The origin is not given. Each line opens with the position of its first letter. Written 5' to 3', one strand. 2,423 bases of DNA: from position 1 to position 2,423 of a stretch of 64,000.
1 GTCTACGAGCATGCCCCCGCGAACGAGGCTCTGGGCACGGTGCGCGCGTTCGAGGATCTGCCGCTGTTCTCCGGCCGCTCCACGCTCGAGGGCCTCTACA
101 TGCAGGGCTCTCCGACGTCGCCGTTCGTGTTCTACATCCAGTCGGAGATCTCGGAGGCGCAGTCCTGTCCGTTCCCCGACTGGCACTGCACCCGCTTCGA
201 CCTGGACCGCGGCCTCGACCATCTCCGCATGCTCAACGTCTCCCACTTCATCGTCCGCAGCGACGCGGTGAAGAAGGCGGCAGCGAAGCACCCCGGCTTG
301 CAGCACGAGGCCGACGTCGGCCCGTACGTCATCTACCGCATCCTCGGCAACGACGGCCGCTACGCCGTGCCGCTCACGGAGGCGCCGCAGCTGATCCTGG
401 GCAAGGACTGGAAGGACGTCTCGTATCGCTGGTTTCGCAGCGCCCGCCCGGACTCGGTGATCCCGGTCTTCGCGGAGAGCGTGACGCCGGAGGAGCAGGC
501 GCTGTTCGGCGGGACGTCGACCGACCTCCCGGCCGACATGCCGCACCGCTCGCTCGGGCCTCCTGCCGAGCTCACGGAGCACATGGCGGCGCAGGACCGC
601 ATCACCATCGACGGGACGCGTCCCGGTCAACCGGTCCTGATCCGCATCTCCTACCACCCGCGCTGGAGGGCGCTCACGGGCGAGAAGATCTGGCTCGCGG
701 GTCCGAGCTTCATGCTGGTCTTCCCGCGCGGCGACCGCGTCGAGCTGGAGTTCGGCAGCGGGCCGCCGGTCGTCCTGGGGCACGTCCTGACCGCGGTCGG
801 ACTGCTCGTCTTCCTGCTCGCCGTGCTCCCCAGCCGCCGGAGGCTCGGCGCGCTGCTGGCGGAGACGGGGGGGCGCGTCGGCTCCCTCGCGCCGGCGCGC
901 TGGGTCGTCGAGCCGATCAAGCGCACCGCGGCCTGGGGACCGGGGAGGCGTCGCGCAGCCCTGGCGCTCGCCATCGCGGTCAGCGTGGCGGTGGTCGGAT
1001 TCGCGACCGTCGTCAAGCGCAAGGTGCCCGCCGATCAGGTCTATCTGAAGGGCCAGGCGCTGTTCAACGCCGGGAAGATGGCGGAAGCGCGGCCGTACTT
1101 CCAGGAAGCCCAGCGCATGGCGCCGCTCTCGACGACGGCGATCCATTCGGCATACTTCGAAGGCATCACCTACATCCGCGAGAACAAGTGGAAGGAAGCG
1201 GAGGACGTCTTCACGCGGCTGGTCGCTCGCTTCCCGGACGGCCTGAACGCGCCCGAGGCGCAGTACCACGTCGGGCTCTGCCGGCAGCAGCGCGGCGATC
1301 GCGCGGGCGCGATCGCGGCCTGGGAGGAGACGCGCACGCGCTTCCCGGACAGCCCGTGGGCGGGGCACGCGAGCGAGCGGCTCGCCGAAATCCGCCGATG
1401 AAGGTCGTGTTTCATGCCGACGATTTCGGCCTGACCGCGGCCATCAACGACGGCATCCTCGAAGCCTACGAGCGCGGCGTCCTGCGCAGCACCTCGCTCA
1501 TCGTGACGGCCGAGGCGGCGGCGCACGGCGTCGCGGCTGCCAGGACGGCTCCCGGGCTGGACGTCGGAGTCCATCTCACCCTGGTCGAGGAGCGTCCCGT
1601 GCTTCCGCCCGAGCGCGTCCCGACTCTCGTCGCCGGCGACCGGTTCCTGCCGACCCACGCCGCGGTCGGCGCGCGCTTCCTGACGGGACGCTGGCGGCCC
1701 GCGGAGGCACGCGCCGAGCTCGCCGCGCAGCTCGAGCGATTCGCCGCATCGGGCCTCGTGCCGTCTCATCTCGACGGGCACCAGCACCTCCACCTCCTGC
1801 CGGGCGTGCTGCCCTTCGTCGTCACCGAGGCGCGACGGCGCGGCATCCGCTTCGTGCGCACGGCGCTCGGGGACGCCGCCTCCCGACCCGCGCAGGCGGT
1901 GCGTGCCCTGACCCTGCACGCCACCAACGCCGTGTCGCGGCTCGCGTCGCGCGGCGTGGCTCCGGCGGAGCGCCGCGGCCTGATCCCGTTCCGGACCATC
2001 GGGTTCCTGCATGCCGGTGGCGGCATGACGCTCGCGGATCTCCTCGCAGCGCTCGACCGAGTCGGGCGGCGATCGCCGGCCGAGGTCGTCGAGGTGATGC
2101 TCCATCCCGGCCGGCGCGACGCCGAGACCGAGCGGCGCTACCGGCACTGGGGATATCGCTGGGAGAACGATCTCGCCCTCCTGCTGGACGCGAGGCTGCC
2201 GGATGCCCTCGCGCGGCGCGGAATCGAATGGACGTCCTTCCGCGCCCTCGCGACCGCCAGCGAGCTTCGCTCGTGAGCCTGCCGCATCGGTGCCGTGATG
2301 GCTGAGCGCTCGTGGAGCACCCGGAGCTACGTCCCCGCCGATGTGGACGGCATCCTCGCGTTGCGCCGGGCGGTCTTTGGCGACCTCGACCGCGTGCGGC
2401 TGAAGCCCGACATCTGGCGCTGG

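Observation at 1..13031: Candidate lipid-carrier aminosugar transfer system: GT2 + YdjC deacetylase + GNAT + GMC oxidoreductase + epimerase, convergent with two giant GT-C glycosyltransferase paralogs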

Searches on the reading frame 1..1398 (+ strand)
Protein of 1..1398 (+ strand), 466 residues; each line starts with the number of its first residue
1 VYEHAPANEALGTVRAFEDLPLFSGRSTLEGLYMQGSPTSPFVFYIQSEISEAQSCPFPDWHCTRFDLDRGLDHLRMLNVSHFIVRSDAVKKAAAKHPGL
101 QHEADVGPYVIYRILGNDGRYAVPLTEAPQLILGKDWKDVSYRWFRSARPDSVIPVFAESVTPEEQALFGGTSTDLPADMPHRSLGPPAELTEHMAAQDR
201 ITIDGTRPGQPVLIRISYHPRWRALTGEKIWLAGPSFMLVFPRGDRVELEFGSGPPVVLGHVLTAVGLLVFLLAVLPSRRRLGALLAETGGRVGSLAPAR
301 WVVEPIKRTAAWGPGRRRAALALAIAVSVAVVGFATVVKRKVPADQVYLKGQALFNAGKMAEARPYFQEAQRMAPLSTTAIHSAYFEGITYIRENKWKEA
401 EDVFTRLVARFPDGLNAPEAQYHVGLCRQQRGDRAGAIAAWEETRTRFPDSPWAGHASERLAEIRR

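Call 6: search_protein_families(library=pfam, proteins=[window:1-1398:+], max_evalue=0.01)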
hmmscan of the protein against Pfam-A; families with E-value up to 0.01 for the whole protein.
window:1-1398:+ (466 aa): 11 families
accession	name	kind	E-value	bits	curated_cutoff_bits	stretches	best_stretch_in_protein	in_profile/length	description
PF13174.12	TPR_6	-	9.6e-12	45.2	26.3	1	419-451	1-33/33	Tetratricopeptide repeat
PF07719.23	TPR_2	-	9.9e-12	44.5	27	1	348-375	5-32/34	Tetratricopeptide repeat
PF13432.12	TPR_16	-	8.3e-09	36.2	32.7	2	388-452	4-65/65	Tetratricopeptide repeat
PF10131.15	PTPS_related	-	2.6e-08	33.3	26.4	1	8-113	340-441/621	6-pyruvoyl-tetrahydropterin synthase related domain; membrane protein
PF13428.12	TPR_14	-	2.4e-07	31.2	23.5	0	348-380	5-37/44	Tetratricopeptide repeat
PF13424.12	TPR_12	-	4.6e-07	30.4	30.1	1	349-411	8-75/77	Tetratricopeptide repeat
PF00515.34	TPR_1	-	5e-06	26.5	27.8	0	348-375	5-32/34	Tetratricopeptide repeat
PF13525.12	YfiO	-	5.4e-05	23.5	25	1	342-465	3-137/203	Outer membrane lipoprotein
PF13371.12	TPR_9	-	0.00054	20.4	35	0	390-459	4-70/73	Tetratricopeptide repeat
PF14559.12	TPR_19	-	0.0014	19.4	25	0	356-413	3-57/68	Tetratricopeptide repeat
PF13181.12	TPR_8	-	0.0014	19.1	25.7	0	348-375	5-32/34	Tetratricopeptide repeat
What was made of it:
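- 1..1401 (+): Gene A (5' end outside the window): C-terminal 466 aa of a PF10131 (GT-C clan) membrane protein. It has a periplasmic domain, two further TM helices and a BamD/YbgF-like TPR domain. Pfam PTPS_related scores 33.3 bits against a 26.4 cutoff, plus several TPR families (call 6).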

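Call 7: search_protein_families(library=ncbifam, proteins=[window:1-1398:+], max_evalue=0.01)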
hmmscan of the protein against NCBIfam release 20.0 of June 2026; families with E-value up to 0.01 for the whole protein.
window:1-1398:+ (466 aa): 8 families
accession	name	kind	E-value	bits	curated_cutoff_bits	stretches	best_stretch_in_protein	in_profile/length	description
TIGR03302.1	OM_YfiO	subfamily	1.4e-13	50.9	81.4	1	323-465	6-162/239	outer membrane protein assembly factor BamD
TIGR02795.1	tol_pal_ybgF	equivalog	4.6e-13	49.8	90.1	1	348-461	6-119/119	tol-pal system protein YbgF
NF008068.0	PRK10803.1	equivalog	1.1e-07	32.2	383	1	362-462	161-261/263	cell division protein CpoB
NF047371.1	FlcA_CTERM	equivalog_domain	2.7e-06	26.2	300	1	316-417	95-188/646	periplasmic flagellar collar protein FlcA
TIGR02917.1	PEP_TPR_lipo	equivalog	5.3e-05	21.3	312.2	1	344-440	193-283/899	XrtA/PEP-CTERM system TPR-repeat protein PrsT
NF040959.1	MamA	equivalog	0.00037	20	200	1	343-442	70-163/204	magnetosome protein MamA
NF053852.1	vesicle_Bd0635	exception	0.00042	20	250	1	383-465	140-222/223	CpoB-like predatory vesicle lipoprotein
NF052312.1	T9SS_PorW_SprE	equivalog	0.00053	18.7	250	1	395-455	560-620/716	type IX secretion system periplasmic lipoprotein PorW/SprE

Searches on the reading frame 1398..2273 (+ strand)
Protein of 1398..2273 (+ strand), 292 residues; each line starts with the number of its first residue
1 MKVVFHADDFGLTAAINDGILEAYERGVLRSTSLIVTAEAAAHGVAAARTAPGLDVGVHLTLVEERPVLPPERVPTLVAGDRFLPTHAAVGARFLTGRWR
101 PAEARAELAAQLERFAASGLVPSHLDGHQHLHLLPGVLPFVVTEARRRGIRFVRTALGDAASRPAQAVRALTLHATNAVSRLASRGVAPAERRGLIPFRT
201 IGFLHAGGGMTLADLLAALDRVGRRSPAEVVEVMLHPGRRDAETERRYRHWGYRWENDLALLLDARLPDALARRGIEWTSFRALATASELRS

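Call 6: search_protein_families(library=pfam, proteins=[window:1398-2273:+], max_evalue=0.01)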
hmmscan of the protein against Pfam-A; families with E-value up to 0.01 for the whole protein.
window:1398-2273:+ (292 aa): 1 family
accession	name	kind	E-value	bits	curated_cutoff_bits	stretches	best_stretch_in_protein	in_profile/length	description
PF04794.17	YdjC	-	3.7e-61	207.8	29.7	1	2-272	1-265/266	YdjC-like protein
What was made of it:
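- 1398..2276 (+): Gene B: YdjC-family carbohydrate deacetylase, 292 aa, with no TM helix or signal peptide. PF04794 E 3.7e-61, covering profile positions 1-265 of 266 (call 6).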

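Call 7: search_protein_families(library=ncbifam, proteins=[window:1398-2273:+], max_evalue=0.01)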
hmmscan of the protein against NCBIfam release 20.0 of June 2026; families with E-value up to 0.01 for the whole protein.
window:1398-2273:+ (292 aa): 3 families
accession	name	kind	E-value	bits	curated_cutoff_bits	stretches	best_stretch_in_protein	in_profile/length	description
TIGR03473.1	HpnK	hypoth_equivalog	1.4e-52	178.7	232.6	1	2-284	3-281/283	hopanoid biosynthesis-associated protein HpnK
NF002559.0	PRK02134.1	equivalog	5.9e-39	134.1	227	2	1-152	3-149/249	chitin disaccharide deacetylase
NF052308.1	CarbhyDeactlThm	equivalog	5.8e-09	35.6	400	1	3-171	14-170/265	carbohydrate deacetylase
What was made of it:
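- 1398..2276 (+): NCBIfam HpnK scores 178.7 bits, below the 232.6 cutoff (call 7).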

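Call 23: search_solved_structures(query=window:1398-2273:+, max_evalue=0.001)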
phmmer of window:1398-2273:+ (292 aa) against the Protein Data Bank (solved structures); distinct sequences matched with E-value up to 0.001: 3.
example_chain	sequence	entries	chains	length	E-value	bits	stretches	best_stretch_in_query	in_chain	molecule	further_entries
2i5i_A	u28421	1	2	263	5.2e-19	72.2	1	2-133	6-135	UPF0249 protein EF_3048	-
7vi8_A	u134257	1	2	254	2.5e-16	63.4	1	4-152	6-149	Chitooligosaccharide deacetylase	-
8jqe_A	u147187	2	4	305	3.8e-09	39.8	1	3-130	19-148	YdjC family protein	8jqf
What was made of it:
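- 1398..2276 (+): Solved relatives are EF_3048 and chitooligosaccharide deacetylase (call 23).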
